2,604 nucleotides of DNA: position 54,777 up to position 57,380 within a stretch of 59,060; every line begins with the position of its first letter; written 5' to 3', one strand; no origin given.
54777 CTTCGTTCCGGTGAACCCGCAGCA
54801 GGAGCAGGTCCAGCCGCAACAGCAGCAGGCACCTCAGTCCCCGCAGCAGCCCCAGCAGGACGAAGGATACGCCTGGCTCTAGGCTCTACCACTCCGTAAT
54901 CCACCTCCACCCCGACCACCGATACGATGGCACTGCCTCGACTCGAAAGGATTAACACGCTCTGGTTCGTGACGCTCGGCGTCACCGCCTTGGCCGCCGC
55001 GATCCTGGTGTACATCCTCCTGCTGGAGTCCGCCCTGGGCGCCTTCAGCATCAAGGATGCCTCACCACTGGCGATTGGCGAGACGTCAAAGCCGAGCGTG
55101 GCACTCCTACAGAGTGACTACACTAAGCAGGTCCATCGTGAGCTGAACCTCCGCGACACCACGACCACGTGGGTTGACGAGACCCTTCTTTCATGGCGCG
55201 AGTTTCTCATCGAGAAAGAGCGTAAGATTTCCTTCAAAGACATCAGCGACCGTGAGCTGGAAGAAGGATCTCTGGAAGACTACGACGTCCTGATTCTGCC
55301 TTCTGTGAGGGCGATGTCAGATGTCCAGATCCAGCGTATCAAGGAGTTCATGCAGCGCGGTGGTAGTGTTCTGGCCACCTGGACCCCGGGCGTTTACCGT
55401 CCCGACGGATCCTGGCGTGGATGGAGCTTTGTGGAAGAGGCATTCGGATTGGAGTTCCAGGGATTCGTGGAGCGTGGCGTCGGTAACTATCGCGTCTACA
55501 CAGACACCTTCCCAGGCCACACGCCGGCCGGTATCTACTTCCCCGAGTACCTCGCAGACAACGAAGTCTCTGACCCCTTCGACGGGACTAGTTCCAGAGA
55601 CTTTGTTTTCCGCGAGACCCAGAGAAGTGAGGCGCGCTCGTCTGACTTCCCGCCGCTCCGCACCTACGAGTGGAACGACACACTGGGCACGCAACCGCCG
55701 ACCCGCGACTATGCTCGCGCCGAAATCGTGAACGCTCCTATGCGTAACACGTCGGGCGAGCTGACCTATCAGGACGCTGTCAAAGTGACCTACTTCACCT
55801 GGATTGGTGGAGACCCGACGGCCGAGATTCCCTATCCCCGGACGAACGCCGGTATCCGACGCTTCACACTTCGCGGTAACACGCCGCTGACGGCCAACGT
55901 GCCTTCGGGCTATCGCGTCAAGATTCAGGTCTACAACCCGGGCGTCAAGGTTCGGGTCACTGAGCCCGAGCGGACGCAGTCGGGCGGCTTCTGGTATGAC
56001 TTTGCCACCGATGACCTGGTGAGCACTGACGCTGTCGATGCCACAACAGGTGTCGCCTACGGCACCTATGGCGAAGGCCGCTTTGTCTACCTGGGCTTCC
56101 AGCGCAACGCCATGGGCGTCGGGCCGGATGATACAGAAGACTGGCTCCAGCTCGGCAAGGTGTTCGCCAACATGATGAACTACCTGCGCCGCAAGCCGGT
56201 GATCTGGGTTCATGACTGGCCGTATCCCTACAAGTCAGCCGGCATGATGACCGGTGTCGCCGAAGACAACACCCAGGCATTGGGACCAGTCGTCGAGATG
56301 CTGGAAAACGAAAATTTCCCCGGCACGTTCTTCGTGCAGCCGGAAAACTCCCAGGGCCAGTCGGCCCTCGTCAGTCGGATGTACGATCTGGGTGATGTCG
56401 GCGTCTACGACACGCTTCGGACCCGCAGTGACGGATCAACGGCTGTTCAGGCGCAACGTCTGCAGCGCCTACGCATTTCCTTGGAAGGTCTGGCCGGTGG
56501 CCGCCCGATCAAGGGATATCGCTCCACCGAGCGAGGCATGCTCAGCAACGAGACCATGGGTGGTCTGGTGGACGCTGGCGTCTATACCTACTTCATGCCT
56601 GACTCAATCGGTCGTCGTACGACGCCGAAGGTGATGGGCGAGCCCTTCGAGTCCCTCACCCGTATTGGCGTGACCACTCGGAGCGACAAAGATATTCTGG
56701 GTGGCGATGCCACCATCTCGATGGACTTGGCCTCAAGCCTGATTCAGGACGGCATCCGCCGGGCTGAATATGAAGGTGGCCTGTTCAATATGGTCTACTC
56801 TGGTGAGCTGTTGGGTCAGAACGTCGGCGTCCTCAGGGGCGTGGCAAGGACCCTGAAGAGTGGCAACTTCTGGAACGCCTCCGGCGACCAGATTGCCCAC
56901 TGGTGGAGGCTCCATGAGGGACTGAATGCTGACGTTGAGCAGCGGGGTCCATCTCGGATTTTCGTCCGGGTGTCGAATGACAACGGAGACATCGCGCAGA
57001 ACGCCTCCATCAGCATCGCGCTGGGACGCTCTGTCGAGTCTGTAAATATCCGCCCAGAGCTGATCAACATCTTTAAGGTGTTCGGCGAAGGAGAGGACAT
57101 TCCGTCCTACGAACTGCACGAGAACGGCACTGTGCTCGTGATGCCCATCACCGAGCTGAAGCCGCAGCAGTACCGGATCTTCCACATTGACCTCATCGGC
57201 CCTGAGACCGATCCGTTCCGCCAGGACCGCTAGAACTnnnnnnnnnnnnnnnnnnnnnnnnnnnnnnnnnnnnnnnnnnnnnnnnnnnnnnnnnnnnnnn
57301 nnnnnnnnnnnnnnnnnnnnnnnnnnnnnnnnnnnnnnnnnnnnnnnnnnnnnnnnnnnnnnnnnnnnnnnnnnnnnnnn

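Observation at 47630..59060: Synthase-dependent exopolysaccharide locus with a non-canonical (Pga/Pel/Bcs-hybrid) gene set, truncated by the window edge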

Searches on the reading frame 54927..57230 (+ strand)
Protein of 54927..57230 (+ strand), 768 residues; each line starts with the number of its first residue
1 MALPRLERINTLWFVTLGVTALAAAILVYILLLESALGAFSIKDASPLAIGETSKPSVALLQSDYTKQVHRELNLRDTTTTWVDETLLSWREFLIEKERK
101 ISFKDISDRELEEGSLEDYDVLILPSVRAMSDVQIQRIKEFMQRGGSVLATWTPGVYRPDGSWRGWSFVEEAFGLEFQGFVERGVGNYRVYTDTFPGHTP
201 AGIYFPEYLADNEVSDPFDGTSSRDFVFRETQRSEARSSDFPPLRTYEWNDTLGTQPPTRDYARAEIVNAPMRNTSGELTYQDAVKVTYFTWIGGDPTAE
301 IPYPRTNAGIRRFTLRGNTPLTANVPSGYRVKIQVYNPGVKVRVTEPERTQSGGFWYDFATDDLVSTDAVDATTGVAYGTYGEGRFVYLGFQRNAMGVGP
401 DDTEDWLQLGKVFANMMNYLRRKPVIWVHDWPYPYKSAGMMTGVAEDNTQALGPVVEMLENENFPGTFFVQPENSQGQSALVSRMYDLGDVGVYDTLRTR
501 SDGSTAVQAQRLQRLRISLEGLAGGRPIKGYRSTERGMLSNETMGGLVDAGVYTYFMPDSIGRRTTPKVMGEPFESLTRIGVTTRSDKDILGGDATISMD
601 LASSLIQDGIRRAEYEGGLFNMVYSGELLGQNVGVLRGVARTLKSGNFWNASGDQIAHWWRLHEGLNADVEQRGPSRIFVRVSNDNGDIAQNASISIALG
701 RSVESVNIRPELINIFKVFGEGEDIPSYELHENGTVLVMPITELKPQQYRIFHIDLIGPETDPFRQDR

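Call 4: search_protein_families(library=pfam, proteins=[window:54927-57230:+], max_evalue=0.1)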
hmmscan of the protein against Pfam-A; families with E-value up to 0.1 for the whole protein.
window:54927-57230:+ (768 aa): 3 families
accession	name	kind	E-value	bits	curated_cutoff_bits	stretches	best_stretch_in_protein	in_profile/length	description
PF08532.16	Glyco_hydro_42M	-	3.3e-05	23.9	25.8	1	113-156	52-95/207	Beta-galactosidase trimerisation domain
PF09822.16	ABC_transp_aux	-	0.00021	21.1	34.7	1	112-154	43-82/288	ABC-type uncharacterized transport system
PF24157.1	DUF7408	-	0.043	14.3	27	0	117-149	36-70/174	Domain of unknown function (DUF7408)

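Call 5: search_protein_families(library=ncbifam, proteins=[window:54927-57230:+], max_evalue=0.1)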
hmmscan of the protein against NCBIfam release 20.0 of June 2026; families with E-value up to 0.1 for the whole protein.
window:54927-57230:+ (768 aa): 0 families

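Call 8: search_solved_structures(query=window:54927-57230:+, max_evalue=10)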
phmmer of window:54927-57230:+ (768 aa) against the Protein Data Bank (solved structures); distinct sequences matched with E-value up to 10: 9.
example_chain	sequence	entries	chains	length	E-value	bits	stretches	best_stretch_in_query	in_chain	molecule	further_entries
8ibr_A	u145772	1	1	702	0.034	15.7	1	113-183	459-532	Beta-galactosidase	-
8ibs_A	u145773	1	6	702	0.034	15.7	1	113-183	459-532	Beta-galactosidase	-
8ibt_A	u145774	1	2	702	0.034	15.7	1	113-183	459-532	Beta-galactosidase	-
5dfa_A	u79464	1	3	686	0.039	15.5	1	98-176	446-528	Beta-galactosidase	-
4oif_A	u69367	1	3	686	0.039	15.5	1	98-176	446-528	Beta-galactosidase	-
4ucf_A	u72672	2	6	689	0.14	13.6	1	115-180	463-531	BETA-GALACTOSIDASE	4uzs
2j13_A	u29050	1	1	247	0.2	13.2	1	452-557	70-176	POLYSACCHARIDE DEACETYLASE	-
7upk_H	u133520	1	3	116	0.46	12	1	133-199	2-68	Fab 1A9 heavy chain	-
6t5o_AAA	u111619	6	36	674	0.62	11.5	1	86-158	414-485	Glyco_hydro_42M domain-containing protein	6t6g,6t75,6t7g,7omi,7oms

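Call 20: find_homologous_proteins(query=window:54927-57230:+)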
Query window:54927-57230:+ (768 aa): 109 proteins with E <= 0.001 among 8000 candidates.
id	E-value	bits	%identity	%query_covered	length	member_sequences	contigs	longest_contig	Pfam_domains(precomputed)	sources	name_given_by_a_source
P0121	0.0e+0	1599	90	100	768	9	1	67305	PF08532.17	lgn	-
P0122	0.0e+0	1507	84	100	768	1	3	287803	PF08532.17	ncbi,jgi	ncbi:MAG: hypothetical protein ACI80V_000517 [Rhodothermales bacterium]|jgi:hypothetical protein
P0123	0.0e+0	1456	81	100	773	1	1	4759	-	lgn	-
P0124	0.0e+0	1430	80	100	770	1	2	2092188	-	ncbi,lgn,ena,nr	ncbi:MAG: hypothetical protein JJ896_05310 [Rhodothermales bacterium]|nr:hypothetical protein [Rhodo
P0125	0.0e+0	1178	66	100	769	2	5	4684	-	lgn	-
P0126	0.0e+0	1149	65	100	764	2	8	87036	-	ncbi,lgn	-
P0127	0.0e+0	1082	62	99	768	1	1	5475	-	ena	-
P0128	0.0e+0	1066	62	97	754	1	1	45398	PF08532.17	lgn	-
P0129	0.0e+0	1022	60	98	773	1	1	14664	PF08532.17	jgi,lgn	jgi:hypothetical protein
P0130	0.0e+0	1013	58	98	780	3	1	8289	PF08532.17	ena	-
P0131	0.0e+0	1011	59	98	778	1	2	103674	-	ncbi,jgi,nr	ncbi:hypothetical protein HQ496_02640 [bacterium]|nr:hypothetical protein [bacterium]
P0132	7.9e-298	1008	59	99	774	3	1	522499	PF08532.17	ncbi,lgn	ncbi:MAG: hypothetical protein RIE53_07865 [Rhodothermales bacterium]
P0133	9.9e-298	1008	59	98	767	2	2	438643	-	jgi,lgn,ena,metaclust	metaclust:\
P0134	2.4e-297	1007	81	69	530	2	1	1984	-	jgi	jgi:hypothetical protein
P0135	6.2e-296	1002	59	98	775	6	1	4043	-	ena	-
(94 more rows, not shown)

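Call 32: predict_structure(alignment_id=A1)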
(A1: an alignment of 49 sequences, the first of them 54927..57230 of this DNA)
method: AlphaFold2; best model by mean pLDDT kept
length: 768 residues; sequences in the alignment: 49
mean_pLDDT: 83.7   pTM: 0.75
mean pLDDT of the five models: 83.7, 83.2, 81.9, 80.9, 79.6
residues with pLDDT >= 90: 405; 70-90: 233; 50-70: 65; < 50: 65
segments of 3 or more residues with pLDDT < 50: 1-7, 37-55, 212-221, 296-302, 714-722, 762-768
pLDDT, mean of each block of 10 residues (from residue 1): 46 76 81 55 40 62 94 79 88 80 93 90 95 97 96 94 93 93 58 84 82 43 74 90 89 73 88 78 86 51 54 90 94 78 94 88 64 92 95 75 85 94 94 95 93 96 97 93 97 93 93 97 96 90 95 93 90 94 85 63 85 93 91 92 95 97 94 84 93 93 88 49 71 92 90 83 41
secondary structure, 60 per line:
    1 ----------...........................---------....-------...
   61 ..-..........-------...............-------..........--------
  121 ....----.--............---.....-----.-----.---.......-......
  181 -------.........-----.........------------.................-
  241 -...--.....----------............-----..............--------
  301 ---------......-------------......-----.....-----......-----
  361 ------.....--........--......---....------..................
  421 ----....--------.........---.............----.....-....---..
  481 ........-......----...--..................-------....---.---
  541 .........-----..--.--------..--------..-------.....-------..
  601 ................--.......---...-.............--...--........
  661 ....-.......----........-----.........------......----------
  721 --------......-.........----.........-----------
elements in order (helices of 4 or more, strands of 3 or more residues): H11-37 H47-50 E58-62 H64-73 H81-95 E103-107 H108-112 E121-124 H132-143 E147-151 H167-173 E175-180 E188-196 E202-206 H207-210 H223-239 E247-251 E262-273 E279-292 E310-315 E329-334 E340-344 E350-355 H367-371 E374-381 E384-389 H403-420 E425-428 E437-445 H449-461 E466-470 H472-475 H479-488 E490-495 H505-522 E530-533 H541-549 H587-591 H599-616 E619-625 H633-645 E648-650 H653-664 E666-672 E677-684 E690-698 E705-710 E729-731 E736-744 E749-757

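Call 36: fold_search(model_id=the predicted structure, library=pdb)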
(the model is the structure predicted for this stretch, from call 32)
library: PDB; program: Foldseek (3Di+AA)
matches with E <= 10: 1478; with E <= 0.001: 170
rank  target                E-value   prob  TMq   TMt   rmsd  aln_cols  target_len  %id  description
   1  3rxz_B                5.8e-10  1.00  0.27  0.69   3.3       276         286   18  Crystal structure of putative polysaccharide deacetylase from Mycobacterium smegmatis (released 2011-06-22)
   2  3rxz_A                1.2e-09  1.00  0.27  0.69   3.5       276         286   18  Crystal structure of putative polysaccharide deacetylase from Mycobacterium smegmatis (released 2011-06-22)
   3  3rxz_C                9.9e-09  1.00  0.26  0.67   3.7       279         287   17  Crystal structure of putative polysaccharide deacetylase from Mycobacterium smegmatis (released 2011-06-22)
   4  1z7a_A                2.5e-08  1.00  0.27  0.65   3.6       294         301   14  Crystal structure of probable Polysaccharide deacetylase from Pseudomonas aeruginosa PAO1 (released 2005-05-10)
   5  4dwe                  3.7e-08  1.00  0.25  0.39   9.0       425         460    9  Crystal structure of a putative polysaccharide deacetylase (BACOVA_03992) from Bacteroides ovatus ATCC 8483 at 2.01 A re (released 2012-05-02)
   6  1z7a_F                4.3e-08  1.00  0.27  0.64   3.6       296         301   15  Crystal structure of probable Polysaccharide deacetylase from Pseudomonas aeruginosa PAO1 (released 2005-05-10)
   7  3cl6_A                6.1e-08  1.00  0.27  0.65   3.4       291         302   14  Crystal structure of Puue Allantoinase (released 2008-06-10)
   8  1z7a_C                6.5e-08  1.00  0.27  0.65   3.5       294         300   15  Crystal structure of probable Polysaccharide deacetylase from Pseudomonas aeruginosa PAO1 (released 2005-05-10)
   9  4oif_B                1.4e-07  1.00  0.23  0.26   6.2       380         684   16  3D structure of Gan42B, a GH42 beta-galactosidase from G. (released 2015-02-04)
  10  5dfa_A                1.4e-07  1.00  0.22  0.24   6.4       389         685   15  3D structure of the E323A catalytic mutant of Gan42B, a GH42 beta-galactosidase from G. stearothermophilus (released 2015-12-09)
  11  7fbw                  1.8e-07  1.00  0.21  0.78   3.3       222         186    9  Acetylxylan esterase from Caldanaerobacter subterraneus subsp. tengcongensis (released 2021-10-27)
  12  4oif_A                2.5e-07  1.00  0.22  0.24   6.9       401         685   14  3D structure of Gan42B, a GH42 beta-galactosidase from G. (released 2015-02-04)
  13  5dfa_B                2.7e-07  1.00  0.23  0.26   6.1       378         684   15  3D structure of the E323A catalytic mutant of Gan42B, a GH42 beta-galactosidase from G. stearothermophilus (released 2015-12-09)
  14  3s6o_C                3.8e-07  1.00  0.27  0.63   4.0       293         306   14  Crystal structure of a Polysaccharide deacetylase family protein from Burkholderia pseudomallei (released 2011-06-15)
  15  7ax7                  4.2e-07  1.00  0.22  0.72   3.4       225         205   12  Crystal structure of the Xyl-CE4 domain of a multidomain xylanase from the hindgut metagenome of Trinervitermes trinervo (released 2020-11-18)
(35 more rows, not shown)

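Call 50: find_related_loci(query=A7, collection=genome_contigs, flank=10000)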
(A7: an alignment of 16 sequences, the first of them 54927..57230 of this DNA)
Query A7 (768 aa) in genome_contigs; peptide patterns used: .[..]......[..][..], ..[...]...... (x = any residue, [..] = any of these).
296 stretches matched a pattern; 231 encode a relative of the query (tblastn E <= 1e-3); the best 80 are kept; 80 distinct loci.
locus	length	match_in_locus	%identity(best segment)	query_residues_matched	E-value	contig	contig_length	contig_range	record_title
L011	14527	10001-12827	95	1-768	0e+0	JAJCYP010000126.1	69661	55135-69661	MAG: Bacteroidota bacterium isolate OFTM201 OFTM201_125, whole genome shotgun sequence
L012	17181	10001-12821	89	1-768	0e+0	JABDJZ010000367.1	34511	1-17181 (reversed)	MAG: Rhodothermales bacterium isolate SS_bin_36 k127_2904750, whole genome shotgun sequence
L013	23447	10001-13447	62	1-760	0e+0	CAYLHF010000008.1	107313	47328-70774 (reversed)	MAG TPA_asm: uncultured Rhodothermales bacterium isolate binchicken_co275_59 genome assembly, contig: NODE_101_length_10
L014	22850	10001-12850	59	5-760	0e+0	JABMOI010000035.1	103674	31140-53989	MAG: bacterium isolate bin.449 k141_1089257, whole genome shotgun sequence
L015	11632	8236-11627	59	5-760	0e+0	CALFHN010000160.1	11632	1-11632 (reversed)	MAG TPA_asm: uncultured Bacteroidetes bacterium isolate ERR2206786_bin.62_CONCOCT_v1.1_MAG genome assembly, contig: ERZ8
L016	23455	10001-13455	58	5-767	0e+0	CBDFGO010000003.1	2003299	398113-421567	MAG: Rhodothermales bacterium isolate 28387fc5-9e00-4dd0-aba9-54588f9ed8d6 genome assembly, contig: contig_3, whole geno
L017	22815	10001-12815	58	1-758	0e+0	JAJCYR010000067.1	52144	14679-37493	MAG: Bacteroidota bacterium isolate OFTM240 OFTM240_66, whole genome shotgun sequence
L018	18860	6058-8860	58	5-758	0e+0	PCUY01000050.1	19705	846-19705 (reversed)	MAG: Bacteroidetes bacterium CG12_big_fil_rev_8_21_14_0_65_60_17 CG12_8_21_14_0.65_scaffold_1087_c, whole genome shotgun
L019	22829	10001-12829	84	1-768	0e+0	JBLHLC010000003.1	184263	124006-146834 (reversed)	MAG: Rhodothermales bacterium isolate 3300054698_137 Ga0535670_0000045, whole genome shotgun sequence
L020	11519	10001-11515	80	1-506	0e+0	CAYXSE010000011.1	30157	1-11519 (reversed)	MAG TPA_asm: uncultured Rhodothermales bacterium isolate SRP215229_co1_23 genome assembly, contig: NODE_806_length_30157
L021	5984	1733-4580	56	3-760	0e+0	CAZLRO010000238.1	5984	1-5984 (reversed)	MAG TPA_asm: uncultured Rhodothermaceae bacterium isolate binchicken_co107_446 genome assembly, contig: NODE_27465_lengt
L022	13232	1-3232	61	50-762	0e+0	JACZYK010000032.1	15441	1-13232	MAG: Bacteroidetes bacterium isolate B26T1B8 B26T1B8_NODE6888, whole genome shotgun sequence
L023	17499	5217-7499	65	1-765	0e+0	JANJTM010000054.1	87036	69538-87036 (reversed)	MAG: Rhodothermales bacterium isolate RX1_metabat.bin.83 RX1_k141_459277, whole genome shotgun sequence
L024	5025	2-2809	57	44-767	0e+0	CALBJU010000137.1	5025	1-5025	MAG TPA_asm: uncultured Bacteroidetes bacterium isolate SRR5494785_bin.98_CONCOCT_v1.1_MAG genome assembly, contig: ERZ7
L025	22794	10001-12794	58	5-758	0e+0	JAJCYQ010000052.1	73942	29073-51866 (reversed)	MAG: Bacteroidota bacterium isolate OFTM130 OFTM130_51, whole genome shotgun sequence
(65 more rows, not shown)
